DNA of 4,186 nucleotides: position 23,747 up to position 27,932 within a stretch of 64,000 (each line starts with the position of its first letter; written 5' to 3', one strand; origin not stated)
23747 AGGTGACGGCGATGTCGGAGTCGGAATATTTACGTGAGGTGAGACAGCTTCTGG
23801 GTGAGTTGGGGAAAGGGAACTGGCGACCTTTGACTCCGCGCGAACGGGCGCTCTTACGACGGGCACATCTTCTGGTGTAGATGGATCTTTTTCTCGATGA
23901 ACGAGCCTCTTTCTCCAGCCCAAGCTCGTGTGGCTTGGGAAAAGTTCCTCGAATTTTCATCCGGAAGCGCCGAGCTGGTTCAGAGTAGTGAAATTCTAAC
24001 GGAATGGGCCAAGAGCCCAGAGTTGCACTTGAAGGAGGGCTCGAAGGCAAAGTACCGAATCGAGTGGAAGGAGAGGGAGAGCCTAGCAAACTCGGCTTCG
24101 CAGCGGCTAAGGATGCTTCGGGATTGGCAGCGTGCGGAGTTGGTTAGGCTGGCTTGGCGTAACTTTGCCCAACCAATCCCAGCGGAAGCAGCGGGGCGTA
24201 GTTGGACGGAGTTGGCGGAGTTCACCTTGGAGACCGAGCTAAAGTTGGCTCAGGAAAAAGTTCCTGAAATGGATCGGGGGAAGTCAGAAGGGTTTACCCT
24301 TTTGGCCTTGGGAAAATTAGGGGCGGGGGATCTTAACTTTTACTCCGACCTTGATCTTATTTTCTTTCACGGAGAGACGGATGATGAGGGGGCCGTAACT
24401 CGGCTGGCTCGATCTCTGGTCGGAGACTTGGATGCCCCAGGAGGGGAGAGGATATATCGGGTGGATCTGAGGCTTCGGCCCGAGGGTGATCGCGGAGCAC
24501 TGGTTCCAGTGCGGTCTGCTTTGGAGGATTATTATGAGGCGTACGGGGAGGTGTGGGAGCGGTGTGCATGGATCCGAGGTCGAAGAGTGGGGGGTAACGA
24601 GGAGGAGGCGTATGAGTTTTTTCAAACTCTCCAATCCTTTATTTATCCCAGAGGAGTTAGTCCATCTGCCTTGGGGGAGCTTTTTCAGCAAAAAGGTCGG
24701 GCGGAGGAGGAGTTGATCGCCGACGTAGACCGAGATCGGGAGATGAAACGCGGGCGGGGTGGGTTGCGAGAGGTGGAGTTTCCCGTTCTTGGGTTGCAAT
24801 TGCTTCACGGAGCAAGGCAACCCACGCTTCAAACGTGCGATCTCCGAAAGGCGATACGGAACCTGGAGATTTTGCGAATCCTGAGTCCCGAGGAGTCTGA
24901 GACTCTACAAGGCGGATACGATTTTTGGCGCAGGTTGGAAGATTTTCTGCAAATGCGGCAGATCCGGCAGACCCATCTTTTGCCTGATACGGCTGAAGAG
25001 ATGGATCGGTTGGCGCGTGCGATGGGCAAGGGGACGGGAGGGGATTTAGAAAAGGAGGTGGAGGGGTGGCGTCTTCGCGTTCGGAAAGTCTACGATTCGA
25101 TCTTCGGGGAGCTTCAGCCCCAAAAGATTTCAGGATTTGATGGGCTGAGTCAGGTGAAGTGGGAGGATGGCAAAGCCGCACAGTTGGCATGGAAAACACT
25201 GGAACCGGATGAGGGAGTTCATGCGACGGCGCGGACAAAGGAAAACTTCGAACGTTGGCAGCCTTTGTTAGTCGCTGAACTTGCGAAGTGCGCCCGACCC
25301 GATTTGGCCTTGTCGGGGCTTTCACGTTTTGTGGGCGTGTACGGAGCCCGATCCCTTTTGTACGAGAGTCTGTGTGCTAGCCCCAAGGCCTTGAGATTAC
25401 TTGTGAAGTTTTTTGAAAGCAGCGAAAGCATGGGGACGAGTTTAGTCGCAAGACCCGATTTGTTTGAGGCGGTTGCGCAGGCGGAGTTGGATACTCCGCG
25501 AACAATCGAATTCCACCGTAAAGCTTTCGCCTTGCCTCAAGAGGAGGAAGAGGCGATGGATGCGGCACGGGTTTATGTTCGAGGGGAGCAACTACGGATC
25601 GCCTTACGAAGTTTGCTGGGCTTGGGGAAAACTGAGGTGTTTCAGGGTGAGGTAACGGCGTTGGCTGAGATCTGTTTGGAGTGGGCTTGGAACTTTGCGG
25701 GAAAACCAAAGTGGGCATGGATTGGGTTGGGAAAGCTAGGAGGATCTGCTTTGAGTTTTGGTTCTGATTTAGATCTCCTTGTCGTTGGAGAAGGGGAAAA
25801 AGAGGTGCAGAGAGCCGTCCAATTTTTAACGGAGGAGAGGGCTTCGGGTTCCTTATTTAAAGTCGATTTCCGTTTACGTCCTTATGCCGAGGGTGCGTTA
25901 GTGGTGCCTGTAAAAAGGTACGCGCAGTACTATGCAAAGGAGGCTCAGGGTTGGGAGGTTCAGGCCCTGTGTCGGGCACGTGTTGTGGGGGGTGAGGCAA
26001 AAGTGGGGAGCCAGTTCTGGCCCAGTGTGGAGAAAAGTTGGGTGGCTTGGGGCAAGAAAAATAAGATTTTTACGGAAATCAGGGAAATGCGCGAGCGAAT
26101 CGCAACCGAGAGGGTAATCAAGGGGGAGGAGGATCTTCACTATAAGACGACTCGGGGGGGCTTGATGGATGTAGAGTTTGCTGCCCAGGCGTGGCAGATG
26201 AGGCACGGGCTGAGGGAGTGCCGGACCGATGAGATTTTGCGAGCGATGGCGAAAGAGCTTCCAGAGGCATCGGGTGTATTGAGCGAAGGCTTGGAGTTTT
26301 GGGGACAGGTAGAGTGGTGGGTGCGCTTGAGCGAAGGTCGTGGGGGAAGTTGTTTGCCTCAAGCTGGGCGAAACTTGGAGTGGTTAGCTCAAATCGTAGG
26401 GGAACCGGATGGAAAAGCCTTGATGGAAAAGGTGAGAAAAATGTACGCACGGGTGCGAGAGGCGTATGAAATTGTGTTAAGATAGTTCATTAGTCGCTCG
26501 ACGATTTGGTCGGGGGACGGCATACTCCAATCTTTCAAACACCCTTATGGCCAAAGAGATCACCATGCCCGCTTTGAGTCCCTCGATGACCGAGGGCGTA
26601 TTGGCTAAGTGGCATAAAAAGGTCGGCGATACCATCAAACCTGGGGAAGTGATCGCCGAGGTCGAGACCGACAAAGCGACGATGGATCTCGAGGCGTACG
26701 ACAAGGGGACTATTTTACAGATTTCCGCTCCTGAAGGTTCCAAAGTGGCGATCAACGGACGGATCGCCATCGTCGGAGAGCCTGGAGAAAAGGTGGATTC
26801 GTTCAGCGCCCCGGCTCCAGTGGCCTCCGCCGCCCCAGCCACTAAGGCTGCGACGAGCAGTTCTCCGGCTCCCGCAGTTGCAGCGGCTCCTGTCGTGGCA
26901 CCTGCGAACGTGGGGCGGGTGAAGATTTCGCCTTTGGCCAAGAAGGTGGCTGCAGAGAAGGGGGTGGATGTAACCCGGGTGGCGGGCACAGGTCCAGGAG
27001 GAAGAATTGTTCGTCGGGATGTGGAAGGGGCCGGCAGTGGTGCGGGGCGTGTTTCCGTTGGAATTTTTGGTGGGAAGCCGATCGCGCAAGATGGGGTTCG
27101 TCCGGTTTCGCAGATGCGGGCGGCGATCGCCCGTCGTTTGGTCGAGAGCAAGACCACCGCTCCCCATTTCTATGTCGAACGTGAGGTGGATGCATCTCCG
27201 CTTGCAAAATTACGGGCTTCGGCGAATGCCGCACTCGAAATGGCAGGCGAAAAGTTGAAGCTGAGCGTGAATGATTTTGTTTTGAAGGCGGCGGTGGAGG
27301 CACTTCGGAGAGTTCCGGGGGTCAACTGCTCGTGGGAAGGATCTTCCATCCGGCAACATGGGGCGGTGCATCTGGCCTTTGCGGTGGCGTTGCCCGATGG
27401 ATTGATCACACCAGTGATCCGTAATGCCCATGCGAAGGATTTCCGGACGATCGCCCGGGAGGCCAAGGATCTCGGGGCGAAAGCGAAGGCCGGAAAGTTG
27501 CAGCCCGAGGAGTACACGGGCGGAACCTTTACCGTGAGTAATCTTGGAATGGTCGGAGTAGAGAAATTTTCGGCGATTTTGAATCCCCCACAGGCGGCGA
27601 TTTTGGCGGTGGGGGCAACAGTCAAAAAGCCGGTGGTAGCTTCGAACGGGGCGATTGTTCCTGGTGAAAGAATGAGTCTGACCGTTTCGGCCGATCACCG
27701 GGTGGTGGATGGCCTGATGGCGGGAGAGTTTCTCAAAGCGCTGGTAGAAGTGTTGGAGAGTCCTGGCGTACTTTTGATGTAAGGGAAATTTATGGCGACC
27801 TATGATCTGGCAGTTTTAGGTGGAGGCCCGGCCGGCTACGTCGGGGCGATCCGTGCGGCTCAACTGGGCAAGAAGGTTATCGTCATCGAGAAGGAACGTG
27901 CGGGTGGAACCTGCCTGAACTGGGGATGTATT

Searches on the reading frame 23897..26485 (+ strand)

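Call 22: search_protein_families(library=pfam, proteins=[window:23897-26485:+], max_evalue=0.001)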
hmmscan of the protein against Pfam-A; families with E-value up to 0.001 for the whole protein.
window:23897-26485:+ (862 aa): 2 families
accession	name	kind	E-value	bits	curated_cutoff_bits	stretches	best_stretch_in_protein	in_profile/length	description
PF03710.21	GlnE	-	1.9e-66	224.5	24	2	26-241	16-249/252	Glutamate-ammonia ligase adenylyltransferase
PF08335.16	GlnD_UR_UTase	-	4.6e-26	92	21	2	277-401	22-139/141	GlnD PII-uridylyltransferase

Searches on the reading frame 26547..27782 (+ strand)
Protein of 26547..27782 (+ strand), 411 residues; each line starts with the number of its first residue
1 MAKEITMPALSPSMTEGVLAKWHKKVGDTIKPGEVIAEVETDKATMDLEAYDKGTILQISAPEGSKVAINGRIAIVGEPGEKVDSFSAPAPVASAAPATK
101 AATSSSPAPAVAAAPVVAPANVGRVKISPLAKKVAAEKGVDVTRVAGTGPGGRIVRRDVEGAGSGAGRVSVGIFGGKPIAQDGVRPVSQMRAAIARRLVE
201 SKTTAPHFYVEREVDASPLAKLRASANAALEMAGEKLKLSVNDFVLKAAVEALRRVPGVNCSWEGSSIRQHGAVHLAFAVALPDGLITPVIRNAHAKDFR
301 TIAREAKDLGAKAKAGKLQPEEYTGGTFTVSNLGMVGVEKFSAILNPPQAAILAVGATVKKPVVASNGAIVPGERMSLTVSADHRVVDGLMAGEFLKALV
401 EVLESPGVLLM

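Call 22: search_protein_families(library=pfam, proteins=[window:26547-27782:+], max_evalue=0.001)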
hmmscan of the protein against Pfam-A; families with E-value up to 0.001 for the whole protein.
window:26547-27782:+ (411 aa): 3 families
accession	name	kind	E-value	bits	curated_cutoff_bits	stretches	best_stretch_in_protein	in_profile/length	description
PF00198.28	2-oxoacid_dh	-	1.8e-82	276.7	23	1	184-410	6-231/232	2-oxoacid dehydrogenases acyltransferase (catalytic domain)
PF00364.28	Biotin_lipoyl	-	4.4e-19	68.5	22.1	1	3-74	1-71/73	Biotin-requiring enzyme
PF02817.22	E3_binding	-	3.4e-14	53.2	23.7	1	125-160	1-36/36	e3 binding domain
